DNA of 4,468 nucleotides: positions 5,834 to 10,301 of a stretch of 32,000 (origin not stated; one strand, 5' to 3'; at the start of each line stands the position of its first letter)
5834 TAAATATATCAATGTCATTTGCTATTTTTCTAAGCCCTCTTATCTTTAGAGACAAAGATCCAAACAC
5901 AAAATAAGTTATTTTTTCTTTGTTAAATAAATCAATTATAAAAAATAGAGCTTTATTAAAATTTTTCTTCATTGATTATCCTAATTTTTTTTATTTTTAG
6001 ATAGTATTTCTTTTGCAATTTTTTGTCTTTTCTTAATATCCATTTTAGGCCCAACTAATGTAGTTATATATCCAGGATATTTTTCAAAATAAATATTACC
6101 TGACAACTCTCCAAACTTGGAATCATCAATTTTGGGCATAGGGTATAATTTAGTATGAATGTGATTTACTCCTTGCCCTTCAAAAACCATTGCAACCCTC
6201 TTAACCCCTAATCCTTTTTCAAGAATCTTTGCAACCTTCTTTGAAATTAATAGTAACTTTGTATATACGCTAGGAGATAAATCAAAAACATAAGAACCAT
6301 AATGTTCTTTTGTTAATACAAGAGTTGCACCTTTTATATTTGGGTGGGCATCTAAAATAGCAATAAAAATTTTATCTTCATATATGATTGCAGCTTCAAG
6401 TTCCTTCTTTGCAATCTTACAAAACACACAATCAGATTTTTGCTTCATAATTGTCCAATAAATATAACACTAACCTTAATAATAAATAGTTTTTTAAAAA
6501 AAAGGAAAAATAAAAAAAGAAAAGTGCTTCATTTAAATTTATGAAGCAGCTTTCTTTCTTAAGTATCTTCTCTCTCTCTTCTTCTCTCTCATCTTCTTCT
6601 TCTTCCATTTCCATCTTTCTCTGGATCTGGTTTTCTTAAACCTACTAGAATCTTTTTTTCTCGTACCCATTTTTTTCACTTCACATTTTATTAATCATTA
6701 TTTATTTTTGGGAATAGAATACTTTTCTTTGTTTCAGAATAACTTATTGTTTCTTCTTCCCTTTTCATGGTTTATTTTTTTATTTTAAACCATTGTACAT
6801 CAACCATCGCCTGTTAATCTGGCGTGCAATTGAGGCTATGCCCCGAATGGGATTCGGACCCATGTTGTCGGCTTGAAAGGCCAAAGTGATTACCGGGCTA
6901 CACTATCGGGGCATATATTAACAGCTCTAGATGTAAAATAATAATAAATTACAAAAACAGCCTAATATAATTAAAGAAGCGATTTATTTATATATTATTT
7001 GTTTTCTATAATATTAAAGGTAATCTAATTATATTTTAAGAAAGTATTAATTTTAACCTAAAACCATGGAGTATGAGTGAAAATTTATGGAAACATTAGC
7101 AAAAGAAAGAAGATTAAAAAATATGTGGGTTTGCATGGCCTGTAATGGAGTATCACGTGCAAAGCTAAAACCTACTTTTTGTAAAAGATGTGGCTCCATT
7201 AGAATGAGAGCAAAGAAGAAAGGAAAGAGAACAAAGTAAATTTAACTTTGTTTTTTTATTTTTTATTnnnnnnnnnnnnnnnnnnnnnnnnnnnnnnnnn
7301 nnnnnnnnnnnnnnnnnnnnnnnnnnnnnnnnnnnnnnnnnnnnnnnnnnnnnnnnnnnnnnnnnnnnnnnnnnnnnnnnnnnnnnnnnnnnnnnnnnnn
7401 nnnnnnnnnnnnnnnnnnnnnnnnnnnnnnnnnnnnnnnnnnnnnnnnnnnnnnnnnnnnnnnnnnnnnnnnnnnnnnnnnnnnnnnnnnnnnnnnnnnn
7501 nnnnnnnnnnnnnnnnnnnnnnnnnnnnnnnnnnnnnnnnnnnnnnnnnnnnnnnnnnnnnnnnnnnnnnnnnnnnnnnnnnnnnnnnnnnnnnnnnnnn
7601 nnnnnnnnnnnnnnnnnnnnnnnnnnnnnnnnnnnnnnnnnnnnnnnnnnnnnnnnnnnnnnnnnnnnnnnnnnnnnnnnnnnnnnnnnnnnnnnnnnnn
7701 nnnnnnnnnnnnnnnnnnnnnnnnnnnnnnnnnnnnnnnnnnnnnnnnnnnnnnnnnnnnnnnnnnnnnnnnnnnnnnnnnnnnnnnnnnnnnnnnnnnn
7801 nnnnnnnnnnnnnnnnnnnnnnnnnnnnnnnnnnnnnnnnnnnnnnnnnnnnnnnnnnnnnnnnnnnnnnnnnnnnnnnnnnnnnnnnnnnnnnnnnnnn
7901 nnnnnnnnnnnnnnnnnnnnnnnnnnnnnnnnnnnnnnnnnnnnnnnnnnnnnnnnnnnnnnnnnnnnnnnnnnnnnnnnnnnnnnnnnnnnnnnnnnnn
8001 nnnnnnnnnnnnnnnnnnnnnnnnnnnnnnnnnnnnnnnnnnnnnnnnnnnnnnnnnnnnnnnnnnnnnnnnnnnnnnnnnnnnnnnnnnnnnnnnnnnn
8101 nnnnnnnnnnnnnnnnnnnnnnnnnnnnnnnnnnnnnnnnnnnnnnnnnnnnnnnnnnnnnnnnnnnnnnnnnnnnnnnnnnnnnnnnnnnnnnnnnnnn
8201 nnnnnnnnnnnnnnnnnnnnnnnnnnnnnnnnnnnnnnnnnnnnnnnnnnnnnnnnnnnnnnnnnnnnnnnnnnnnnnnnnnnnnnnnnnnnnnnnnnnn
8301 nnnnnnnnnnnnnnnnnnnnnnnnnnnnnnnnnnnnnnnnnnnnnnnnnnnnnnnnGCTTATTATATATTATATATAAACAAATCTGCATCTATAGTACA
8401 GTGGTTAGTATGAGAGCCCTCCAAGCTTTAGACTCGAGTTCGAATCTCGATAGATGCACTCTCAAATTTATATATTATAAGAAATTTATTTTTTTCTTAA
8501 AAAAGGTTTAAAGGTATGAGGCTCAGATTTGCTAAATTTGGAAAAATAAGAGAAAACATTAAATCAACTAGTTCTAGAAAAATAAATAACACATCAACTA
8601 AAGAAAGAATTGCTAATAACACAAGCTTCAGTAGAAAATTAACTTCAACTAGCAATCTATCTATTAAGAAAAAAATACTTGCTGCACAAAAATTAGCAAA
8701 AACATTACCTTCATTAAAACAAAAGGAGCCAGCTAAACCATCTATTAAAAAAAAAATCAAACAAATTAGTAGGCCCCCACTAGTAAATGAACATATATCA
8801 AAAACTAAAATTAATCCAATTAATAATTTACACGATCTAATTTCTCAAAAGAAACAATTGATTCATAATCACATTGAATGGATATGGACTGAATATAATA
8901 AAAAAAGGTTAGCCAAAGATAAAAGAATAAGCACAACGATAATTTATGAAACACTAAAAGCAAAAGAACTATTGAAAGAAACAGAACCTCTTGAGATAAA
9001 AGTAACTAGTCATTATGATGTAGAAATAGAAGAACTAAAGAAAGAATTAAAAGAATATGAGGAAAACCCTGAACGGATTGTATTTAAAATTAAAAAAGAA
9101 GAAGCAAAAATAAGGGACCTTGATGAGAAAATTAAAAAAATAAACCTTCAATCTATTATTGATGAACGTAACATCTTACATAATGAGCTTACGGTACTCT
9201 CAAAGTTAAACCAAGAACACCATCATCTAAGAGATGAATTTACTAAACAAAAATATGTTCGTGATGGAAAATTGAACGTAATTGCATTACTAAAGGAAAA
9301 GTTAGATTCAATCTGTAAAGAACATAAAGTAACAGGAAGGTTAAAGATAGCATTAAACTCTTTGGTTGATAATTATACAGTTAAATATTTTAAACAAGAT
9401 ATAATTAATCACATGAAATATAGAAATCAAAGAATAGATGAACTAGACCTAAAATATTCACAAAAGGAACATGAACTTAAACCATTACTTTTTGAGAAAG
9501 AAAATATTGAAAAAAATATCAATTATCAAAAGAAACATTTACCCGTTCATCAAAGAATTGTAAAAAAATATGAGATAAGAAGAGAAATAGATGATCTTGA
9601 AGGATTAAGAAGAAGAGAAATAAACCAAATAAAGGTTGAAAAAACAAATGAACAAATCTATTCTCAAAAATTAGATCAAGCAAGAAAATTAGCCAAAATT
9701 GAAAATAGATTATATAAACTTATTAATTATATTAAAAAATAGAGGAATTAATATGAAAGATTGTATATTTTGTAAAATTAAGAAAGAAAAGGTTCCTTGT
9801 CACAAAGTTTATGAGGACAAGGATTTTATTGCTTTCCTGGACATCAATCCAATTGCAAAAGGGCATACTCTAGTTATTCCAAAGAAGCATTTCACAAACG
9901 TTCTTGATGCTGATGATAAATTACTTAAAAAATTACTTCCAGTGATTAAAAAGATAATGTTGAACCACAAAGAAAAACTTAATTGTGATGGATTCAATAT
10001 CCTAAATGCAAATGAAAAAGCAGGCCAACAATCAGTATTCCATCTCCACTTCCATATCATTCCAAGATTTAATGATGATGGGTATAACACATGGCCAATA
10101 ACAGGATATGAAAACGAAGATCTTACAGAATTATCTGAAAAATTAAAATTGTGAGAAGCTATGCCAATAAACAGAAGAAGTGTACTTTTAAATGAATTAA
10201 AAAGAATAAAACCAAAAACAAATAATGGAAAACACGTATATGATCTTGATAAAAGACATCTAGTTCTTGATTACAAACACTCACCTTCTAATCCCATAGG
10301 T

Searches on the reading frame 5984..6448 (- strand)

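Call 13: search_protein_families(library=pfam, proteins=[window:5984-6448:-], max_evalue=0.001)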
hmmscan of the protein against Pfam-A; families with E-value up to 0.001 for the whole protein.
window:5984-6448:- (155 aa): 2 families
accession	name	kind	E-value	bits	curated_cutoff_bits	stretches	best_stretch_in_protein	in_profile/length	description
PF01230.28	HIT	-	3.2e-10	40.9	21.5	1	15-99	2-90/98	HIT domain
PF11969.13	DcpS_C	-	2.9e-08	34.6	24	1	7-98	2-96/114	Scavenger mRNA decapping enzyme C-term binding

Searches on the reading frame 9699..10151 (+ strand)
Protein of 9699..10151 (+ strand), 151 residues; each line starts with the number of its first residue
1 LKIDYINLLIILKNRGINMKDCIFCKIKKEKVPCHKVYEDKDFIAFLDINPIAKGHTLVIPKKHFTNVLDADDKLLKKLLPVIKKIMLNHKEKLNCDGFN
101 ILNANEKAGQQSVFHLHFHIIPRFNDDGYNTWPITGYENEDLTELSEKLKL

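Call 13: search_protein_families(library=pfam, proteins=[window:9699-10151:+], max_evalue=0.001)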
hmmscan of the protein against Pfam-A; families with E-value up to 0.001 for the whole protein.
window:9699-10151:+ (151 aa): 3 families
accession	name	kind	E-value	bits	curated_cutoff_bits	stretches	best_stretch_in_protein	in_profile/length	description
PF01230.28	HIT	-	5e-28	98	21.5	1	31-125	3-97/98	HIT domain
PF11969.13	DcpS_C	-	1.5e-18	67.7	24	1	22-122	2-101/114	Scavenger mRNA decapping enzyme C-term binding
PF04677.20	CwfJ_C_1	-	0.0001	22.6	21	1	16-122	8-108/122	Protein similar to CwfJ C-terminus 1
